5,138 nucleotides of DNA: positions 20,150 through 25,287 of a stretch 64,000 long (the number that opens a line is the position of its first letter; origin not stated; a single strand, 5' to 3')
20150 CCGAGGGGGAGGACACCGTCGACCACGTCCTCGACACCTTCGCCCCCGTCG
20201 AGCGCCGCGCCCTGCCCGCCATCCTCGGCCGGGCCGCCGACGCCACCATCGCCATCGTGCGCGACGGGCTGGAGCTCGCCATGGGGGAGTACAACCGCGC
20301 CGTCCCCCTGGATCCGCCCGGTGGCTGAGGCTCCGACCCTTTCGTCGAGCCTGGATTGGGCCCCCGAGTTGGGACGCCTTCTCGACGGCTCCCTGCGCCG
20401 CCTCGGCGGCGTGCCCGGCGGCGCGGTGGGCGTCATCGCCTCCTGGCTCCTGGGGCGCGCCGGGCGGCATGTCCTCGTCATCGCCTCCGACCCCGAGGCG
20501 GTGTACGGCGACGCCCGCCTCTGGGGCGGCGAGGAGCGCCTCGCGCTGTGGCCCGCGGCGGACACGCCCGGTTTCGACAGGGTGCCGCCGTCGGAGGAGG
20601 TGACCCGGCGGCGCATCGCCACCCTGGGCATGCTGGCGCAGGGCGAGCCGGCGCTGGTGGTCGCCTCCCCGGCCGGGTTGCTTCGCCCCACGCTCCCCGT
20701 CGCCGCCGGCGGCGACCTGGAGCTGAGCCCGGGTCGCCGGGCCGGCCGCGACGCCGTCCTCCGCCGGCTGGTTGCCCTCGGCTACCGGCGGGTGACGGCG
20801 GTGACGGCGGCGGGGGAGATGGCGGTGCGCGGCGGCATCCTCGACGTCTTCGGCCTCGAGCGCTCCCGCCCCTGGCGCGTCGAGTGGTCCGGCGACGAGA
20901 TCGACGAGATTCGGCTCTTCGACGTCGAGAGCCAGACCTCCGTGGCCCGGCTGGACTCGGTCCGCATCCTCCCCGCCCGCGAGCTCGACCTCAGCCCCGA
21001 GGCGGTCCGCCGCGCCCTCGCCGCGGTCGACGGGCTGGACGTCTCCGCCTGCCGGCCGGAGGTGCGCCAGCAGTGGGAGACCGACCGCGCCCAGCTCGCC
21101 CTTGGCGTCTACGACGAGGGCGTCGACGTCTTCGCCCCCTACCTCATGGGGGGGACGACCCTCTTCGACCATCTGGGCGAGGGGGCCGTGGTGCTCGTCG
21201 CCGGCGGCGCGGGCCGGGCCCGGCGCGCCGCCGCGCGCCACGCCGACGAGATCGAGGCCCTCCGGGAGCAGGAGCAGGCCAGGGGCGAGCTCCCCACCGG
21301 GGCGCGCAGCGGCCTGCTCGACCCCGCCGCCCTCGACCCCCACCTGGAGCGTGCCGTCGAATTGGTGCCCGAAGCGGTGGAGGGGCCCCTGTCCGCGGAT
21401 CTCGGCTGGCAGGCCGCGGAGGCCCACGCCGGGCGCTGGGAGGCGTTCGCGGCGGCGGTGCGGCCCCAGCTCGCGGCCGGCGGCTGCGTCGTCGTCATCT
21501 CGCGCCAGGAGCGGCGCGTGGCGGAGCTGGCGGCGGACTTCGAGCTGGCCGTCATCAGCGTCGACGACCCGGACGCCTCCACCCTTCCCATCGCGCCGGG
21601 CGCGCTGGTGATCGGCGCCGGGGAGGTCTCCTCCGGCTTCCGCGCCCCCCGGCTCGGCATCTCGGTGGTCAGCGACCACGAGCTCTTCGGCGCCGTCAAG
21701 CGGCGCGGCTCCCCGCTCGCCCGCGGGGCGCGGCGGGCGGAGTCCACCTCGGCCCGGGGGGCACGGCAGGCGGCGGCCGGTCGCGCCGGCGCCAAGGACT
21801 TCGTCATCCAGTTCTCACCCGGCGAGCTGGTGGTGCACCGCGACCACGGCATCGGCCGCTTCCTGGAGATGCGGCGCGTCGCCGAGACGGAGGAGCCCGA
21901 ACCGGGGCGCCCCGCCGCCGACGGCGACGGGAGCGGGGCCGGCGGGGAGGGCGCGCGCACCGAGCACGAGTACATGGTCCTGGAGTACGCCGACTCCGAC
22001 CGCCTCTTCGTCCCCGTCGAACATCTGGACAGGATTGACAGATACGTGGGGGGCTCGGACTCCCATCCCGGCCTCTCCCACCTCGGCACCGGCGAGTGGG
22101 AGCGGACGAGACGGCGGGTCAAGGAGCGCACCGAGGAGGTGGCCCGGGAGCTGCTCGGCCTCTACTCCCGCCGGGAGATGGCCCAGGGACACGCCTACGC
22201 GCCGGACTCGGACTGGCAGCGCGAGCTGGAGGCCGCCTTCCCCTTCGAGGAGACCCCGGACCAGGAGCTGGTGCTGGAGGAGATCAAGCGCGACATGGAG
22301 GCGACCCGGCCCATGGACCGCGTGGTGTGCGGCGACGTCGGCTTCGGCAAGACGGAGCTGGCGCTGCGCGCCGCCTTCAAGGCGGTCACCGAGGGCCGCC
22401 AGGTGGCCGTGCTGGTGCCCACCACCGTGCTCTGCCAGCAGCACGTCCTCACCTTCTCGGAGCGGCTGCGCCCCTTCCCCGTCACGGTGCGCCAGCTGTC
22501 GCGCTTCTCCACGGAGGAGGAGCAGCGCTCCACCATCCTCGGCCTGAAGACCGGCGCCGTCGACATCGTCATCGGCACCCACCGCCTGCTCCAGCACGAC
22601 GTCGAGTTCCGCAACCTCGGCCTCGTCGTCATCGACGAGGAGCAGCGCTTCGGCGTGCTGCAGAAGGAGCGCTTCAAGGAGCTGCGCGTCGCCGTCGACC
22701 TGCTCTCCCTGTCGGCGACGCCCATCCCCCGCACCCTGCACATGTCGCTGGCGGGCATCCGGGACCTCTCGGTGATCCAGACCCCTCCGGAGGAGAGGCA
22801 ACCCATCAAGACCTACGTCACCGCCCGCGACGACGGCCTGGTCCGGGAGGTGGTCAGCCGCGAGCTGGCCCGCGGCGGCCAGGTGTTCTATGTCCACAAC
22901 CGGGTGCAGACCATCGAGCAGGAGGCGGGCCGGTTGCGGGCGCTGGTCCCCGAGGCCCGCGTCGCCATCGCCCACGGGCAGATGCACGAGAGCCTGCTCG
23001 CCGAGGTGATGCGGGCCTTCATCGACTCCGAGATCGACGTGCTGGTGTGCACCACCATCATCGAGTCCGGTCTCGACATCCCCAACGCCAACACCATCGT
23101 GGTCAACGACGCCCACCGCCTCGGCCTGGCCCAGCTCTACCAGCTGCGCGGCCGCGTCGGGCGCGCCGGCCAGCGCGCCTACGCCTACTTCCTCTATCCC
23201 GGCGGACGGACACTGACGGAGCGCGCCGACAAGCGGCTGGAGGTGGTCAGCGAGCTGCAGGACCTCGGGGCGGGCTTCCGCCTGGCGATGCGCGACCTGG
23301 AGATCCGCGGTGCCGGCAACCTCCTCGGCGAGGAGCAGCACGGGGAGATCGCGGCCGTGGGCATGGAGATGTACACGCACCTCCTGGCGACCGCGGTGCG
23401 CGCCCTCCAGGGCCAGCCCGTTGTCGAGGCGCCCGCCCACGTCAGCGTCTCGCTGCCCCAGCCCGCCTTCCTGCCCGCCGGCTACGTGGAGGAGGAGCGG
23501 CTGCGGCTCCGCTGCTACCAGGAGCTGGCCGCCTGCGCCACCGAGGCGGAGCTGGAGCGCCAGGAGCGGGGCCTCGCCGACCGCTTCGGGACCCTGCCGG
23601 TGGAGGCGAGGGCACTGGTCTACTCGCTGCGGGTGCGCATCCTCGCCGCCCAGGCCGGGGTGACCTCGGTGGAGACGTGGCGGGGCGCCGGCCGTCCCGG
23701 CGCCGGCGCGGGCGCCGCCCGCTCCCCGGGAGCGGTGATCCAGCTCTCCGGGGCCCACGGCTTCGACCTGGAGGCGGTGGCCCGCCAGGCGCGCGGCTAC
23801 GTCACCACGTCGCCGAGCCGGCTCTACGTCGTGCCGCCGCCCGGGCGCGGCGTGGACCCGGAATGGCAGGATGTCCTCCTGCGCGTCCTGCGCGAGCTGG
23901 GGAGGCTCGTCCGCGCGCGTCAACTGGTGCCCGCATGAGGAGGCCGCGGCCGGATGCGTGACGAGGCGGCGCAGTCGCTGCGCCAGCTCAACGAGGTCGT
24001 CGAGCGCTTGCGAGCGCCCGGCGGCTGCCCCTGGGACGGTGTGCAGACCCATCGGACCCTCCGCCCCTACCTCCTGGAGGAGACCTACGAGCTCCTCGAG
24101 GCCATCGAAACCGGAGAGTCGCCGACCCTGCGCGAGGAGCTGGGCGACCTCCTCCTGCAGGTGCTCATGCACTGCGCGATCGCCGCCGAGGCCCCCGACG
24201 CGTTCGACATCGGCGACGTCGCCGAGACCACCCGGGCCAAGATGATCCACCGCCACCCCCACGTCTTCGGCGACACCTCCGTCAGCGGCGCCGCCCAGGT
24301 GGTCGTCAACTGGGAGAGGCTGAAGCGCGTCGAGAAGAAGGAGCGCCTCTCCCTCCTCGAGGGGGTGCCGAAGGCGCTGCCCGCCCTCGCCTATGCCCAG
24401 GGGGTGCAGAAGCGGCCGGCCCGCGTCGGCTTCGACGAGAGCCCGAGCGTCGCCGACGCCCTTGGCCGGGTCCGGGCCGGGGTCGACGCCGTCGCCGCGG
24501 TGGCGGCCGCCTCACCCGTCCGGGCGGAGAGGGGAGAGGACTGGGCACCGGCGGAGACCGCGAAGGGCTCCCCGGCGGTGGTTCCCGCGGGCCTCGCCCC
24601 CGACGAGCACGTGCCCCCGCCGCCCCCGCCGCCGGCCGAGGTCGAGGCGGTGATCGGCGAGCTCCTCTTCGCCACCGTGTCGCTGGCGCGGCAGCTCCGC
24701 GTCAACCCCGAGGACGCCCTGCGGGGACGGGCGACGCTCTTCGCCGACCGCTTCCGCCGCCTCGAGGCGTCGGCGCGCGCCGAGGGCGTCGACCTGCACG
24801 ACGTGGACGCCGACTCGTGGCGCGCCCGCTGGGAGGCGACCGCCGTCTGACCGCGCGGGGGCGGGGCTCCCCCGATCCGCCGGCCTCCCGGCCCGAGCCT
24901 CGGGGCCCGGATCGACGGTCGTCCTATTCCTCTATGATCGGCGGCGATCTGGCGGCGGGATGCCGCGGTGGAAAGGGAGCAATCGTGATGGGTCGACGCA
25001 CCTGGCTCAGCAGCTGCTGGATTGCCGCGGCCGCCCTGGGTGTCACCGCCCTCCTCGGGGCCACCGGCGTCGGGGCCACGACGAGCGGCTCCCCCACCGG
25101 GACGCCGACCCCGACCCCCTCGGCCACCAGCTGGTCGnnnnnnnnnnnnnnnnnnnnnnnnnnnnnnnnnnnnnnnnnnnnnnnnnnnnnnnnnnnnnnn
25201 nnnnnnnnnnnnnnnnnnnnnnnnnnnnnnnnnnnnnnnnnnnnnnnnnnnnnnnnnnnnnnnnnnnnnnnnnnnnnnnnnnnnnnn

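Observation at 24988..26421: Sortase-signal surface protein made of seven tandem ~50-aa Cys-pair repeats, occupying the slot where enolase normally sits between mazG and ftsB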

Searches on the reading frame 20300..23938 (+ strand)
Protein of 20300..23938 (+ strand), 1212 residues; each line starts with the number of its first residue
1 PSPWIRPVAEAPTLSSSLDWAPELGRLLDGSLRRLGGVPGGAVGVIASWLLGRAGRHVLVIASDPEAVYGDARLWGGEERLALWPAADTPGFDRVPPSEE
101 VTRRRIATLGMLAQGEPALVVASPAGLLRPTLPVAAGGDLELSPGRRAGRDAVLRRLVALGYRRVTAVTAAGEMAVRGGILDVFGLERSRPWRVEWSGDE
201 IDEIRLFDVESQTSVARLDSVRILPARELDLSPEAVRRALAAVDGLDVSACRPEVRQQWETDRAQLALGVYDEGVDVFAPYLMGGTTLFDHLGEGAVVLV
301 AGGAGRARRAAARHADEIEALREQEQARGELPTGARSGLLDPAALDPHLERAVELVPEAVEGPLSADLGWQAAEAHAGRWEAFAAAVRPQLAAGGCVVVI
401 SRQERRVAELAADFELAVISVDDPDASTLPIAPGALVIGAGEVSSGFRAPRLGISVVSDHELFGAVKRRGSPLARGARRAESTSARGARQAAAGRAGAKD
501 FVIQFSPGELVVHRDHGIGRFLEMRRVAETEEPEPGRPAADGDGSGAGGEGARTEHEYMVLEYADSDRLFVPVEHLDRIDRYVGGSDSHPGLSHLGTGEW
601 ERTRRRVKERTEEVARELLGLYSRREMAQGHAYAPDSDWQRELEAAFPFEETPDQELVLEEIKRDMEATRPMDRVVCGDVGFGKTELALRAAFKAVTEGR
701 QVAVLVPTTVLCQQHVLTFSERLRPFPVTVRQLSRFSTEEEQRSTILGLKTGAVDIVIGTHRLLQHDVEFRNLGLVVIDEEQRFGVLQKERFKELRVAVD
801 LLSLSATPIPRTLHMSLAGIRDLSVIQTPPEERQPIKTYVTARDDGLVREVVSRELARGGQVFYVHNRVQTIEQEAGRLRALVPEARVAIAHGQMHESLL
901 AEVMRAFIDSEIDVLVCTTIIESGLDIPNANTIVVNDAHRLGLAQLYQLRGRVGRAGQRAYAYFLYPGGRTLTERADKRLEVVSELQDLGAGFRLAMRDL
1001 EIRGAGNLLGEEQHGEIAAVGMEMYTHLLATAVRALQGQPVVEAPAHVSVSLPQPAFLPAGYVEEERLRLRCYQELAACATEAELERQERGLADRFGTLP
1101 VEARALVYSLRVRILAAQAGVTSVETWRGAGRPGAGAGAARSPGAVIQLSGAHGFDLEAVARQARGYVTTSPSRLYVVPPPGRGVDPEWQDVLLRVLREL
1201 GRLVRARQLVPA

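Call 12: search_protein_families(library=pfam, proteins=[window:20300-23938:+], max_evalue=0.001)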
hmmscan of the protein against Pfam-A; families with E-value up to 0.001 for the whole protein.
window:20300-23938:+ (1212 aa): 6 families
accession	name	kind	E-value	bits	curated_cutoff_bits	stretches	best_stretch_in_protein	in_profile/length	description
PF00270.35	DEAD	-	9.4e-24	84.5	26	1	652-813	1-164/167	DEAD/DEAH box helicase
PF17757.6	UvrB_inter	-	5.6e-23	81.3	22.9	1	140-228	1-90/91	UvrB interaction domain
PF00271.37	Helicase_C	-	7e-20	71.8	23.5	1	852-957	10-110/110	Helicase conserved C-terminal domain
PF03461.20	TRCF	-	2.1e-17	63.7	25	1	1053-1126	2-75/95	TRCF domain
PF02559.22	CarD_TRCF_RID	-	2.8e-16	59.8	23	1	505-583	1-57/57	CarD-like/TRCF RID domain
PF04851.21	ResIII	-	2.7e-05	24.6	22.5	1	652-808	5-162/164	Type III restriction enzyme, res subunit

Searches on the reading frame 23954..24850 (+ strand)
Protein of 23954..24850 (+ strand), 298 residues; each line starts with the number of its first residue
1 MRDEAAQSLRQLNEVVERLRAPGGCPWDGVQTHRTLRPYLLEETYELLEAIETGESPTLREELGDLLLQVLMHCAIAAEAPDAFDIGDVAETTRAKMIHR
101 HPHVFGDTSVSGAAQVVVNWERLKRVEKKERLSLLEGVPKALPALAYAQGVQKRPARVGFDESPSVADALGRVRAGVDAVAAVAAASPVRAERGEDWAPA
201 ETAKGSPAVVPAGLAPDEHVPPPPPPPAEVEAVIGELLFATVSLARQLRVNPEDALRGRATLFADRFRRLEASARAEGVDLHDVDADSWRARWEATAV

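Call 12: search_protein_families(library=pfam, proteins=[window:23954-24850:+], max_evalue=0.001)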
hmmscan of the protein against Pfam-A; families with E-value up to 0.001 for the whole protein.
window:23954-24850:+ (298 aa): 1 family
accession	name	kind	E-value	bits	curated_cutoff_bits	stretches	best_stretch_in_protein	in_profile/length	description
PF03819.22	MazG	-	1.8e-27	95.8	22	1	31-105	1-74/74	MazG nucleotide pyrophosphohydrolase domain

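Call 37: find_related_loci(query=window:23954-24847:+, collection=genome_contigs, flank=6000)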
Query window:23954-24847:+ (298 aa) in genome_contigs; peptide patterns used: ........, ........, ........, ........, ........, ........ (x = any residue, [..] = any of these).
218 stretches matched a pattern; 101 encode a relative of the query (tblastn E <= 1e-3); the best 80 are kept; 80 distinct loci.
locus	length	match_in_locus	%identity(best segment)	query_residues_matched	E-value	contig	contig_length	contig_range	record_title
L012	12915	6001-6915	71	1-297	1e-138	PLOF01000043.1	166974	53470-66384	MAG: Candidatus Dormiibacterota bacterium isolate fen_878 73.20120800_E1D.24_contig_99, whole genome shotgun sequence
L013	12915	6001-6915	72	1-297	5e-135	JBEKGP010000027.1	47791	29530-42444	MAG: Candidatus Dormibacteria bacterium isolate SPRUCE 256 SPRUCE_256_27, whole genome shotgun sequence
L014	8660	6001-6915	72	1-297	8e-132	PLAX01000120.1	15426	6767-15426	MAG: Candidatus Dormiibacterota bacterium isolate bog_852 73.20111000_S2D.15_contig_3764, whole genome shotgun sequence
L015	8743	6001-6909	71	1-296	2e-131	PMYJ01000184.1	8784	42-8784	MAG: Candidatus Dormiibacterota bacterium isolate fen_839 73.20110800_E2D.52_contig_195800, whole genome shotgun sequenc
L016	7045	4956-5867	72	1-297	4e-128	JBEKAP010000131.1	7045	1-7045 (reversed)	MAG: Candidatus Dormibacteria bacterium isolate SPRUCE 115 SPRUCE_115_131, whole genome shotgun sequence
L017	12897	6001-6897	74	1-296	3e-127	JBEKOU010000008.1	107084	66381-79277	MAG: Candidatus Dormibacteria bacterium isolate SPRUCE 448 SPRUCE_448_8, whole genome shotgun sequence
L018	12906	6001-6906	73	1-294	1e-125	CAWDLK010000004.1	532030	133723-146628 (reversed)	MAG: uncultured Chloroflexia bacterium isolate MFD04492.bin.1.163 genome assembly, contig: contig_26201, whole genome sh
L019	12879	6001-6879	69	1-297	3e-125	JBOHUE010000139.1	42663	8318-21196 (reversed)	MAG: Candidatus Dormibacteria bacterium isolate TC-B2_metabat2.bin.3 k127_368358, whole genome shotgun sequence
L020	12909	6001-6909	71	1-296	5e-125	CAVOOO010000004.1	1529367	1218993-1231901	MAG: uncultured Chloroflexia bacterium isolate MFD00082.bin.2.3 genome assembly, contig: contig_1676, whole genome shotg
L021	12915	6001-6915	69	1-297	6e-125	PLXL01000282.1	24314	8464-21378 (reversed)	MAG: Candidatus Dormiibacterota bacterium isolate palsa_874 73.20120700_P3D.45_contig_3280, whole genome shotgun sequenc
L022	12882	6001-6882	66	1-297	8e-125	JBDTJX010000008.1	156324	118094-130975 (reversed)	MAG: Candidatus Dormibacter sp. isolate cluster2_bin.63 k127_2535524, whole genome shotgun sequence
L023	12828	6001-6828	68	1-296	6e-123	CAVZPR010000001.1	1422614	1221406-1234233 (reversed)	MAG: Candidatus Dormibacteraeota bacterium isolate MFD09603.bin.2.40 genome assembly, contig: contig_10890, whole genome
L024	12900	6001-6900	72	1-293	1e-122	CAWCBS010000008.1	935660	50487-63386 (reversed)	MAG: uncultured Chloroflexia bacterium isolate MFD05512.bin.2.117 genome assembly, contig: contig_29949, whole genome sh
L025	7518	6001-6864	69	1-296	7e-123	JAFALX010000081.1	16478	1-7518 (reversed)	MAG: Candidatus Dormiibacterota bacterium isolate CP_BE_RX_48 BE_RX_k147_10879480, whole genome shotgun sequence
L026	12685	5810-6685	69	1-297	4e-122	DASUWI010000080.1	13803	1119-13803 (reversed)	MAG TPA_asm: Candidatus Dormiibacterota bacterium isolate SMAG_U1839 k141_1403243, whole genome shotgun sequence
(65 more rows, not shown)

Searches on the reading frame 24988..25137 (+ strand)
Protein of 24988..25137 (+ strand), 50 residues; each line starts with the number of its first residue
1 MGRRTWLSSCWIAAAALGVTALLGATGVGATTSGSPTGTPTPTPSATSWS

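Call 63: search_protein_families(library=ncbifam, proteins=[window:24988-25137:+], max_evalue=10)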
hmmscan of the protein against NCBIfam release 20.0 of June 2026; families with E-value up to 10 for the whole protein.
seq(50 aa): 5 families
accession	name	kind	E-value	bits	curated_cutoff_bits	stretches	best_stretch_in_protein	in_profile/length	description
NF006295.0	PRK08482.1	equivalog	0.049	14.2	135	1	6-40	27-63/105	F0F1 ATP synthase subunit C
NF038083.1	CU044_5270_fam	subfamily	0.13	12.1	100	1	3-47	24-68/284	CU044_5270 family protein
NF040679.1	halocin_of_epi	equivalog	0.33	10.5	200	1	9-29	203-223/243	halocin C8 precursor-like protein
NF011312.0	PRK14723.1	equivalog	0.45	8.9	951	1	16-33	184-201/768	flagellar biosynthesis regulator FlhF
TIGR03499.1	FlhF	equivalog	0.83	9.6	174.15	1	18-33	199-214/286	flagellar biosynthesis GTPase FlhF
